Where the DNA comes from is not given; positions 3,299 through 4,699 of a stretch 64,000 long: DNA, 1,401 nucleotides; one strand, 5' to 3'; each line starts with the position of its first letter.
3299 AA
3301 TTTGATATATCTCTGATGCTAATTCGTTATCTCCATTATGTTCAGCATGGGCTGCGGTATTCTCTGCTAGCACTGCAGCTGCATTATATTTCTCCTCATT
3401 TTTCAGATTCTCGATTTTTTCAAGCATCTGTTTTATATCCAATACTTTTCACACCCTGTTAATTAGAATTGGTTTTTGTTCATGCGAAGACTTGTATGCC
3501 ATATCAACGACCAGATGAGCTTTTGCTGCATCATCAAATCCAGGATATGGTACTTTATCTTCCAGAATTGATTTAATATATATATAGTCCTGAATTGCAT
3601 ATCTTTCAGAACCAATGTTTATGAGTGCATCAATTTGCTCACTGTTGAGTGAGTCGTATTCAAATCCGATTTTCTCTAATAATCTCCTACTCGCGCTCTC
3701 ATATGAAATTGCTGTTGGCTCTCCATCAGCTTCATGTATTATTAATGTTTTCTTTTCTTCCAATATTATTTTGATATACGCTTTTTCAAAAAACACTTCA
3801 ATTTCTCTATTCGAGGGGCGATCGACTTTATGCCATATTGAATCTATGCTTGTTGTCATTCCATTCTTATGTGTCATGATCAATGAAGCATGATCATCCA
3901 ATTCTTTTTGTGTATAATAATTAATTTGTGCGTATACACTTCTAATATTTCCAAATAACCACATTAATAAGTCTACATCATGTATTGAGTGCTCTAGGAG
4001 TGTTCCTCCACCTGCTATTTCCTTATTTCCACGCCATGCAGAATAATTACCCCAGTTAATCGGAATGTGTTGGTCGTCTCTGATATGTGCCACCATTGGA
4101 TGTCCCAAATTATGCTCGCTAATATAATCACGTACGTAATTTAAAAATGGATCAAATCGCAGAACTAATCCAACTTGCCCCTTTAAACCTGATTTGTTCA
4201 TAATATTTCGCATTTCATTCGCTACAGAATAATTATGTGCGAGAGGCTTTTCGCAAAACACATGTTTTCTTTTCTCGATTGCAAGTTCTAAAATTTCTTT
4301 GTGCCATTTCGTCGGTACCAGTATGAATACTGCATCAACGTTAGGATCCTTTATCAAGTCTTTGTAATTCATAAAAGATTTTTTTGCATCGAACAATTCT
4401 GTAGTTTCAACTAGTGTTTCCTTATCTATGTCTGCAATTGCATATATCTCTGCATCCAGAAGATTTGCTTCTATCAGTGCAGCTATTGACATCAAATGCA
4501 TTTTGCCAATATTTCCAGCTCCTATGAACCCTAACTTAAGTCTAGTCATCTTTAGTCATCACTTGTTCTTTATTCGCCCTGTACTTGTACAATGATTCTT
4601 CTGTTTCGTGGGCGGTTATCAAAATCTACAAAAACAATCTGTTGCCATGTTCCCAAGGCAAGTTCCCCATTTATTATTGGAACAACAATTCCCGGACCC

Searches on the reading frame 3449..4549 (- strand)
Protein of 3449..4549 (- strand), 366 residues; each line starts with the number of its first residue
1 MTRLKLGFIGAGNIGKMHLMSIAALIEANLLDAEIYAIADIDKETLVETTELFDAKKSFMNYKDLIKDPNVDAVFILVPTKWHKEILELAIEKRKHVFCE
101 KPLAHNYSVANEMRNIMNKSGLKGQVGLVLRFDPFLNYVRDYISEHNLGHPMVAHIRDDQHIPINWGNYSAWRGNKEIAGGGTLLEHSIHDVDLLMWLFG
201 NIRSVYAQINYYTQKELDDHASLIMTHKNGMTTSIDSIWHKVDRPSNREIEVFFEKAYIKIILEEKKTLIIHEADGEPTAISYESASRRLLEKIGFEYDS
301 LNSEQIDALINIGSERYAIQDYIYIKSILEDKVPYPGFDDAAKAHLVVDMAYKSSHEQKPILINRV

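Call 48: find_encoding_contigs(protein=window:3449-4549:-, flank=10000, max_places=4)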
Protein window:3449-4549:- (366 aa): 4 contigs read that carry it; 3 places shown.
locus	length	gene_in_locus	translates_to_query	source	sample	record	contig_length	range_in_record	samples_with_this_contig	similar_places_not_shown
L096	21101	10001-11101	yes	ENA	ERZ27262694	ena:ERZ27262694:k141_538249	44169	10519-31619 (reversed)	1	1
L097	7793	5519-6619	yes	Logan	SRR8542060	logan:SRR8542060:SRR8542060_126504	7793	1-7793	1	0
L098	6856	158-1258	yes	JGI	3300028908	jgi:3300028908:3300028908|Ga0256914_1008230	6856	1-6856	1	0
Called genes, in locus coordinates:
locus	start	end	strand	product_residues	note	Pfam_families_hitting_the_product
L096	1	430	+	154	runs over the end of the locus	PF04101:Glyco_tran_28_C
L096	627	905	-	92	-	-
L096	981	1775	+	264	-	PF02463:SMC_N (faint), PF00005:ABC_tran, PF13304:AAA_21 (faint)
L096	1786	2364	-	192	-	-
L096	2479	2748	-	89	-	PF10437:Lip_prot_lig_C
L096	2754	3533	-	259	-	PF21948:LplA-B_cat, PF03099:BPL_LplA_LipB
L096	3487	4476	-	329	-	PF04055:Radical_SAM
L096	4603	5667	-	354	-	PF01658:Inos-1-P_synth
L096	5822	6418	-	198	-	PF01862:PvlArgDC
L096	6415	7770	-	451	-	PF01593:Amino_oxidase, PF13450:NAD_binding_8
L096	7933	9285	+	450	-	-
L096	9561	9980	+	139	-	PF01894:YjbQ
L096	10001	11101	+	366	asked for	PF01408:GFO_IDH_MocA, PF22725:GFO_IDH_MocA_C3, PF02894:GFO_IDH_MocA_C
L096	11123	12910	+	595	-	PF13424:TPR_12 (faint), PF14938:SNAP (weak)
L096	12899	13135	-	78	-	-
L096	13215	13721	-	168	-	PF17146:PIN_6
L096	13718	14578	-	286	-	PF01513:NAD_kinase, PF20143:NAD_kinase_C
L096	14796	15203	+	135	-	PF21485:IF5A-like_N, PF08207:EFP_N (weak), PF01287:eIF-5a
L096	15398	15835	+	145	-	PF12840:HTH_20 (faint), PF13404:HTH_AsnC-type, PF13412:HTH_24, PF08220:HTH_DeoR (faint), PF01037:AsnC_trans_reg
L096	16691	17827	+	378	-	PF00155:Aminotran_1_2, PF00266:Aminotran_5, PF00282:Pyridoxal_deC, PF01041:DegT_DnrJ_EryC1, PF05889:SepSecS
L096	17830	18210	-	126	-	-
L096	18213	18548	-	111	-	-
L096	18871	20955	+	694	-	PF13597:NRDD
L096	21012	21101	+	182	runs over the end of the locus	PF12822:ECF_trnsprt (weak)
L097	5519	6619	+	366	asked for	PF01408:GFO_IDH_MocA, PF22725:GFO_IDH_MocA_C3, PF02894:GFO_IDH_MocA_C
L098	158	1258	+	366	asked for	PF01408:GFO_IDH_MocA, PF22725:GFO_IDH_MocA_C3, PF02894:GFO_IDH_MocA_C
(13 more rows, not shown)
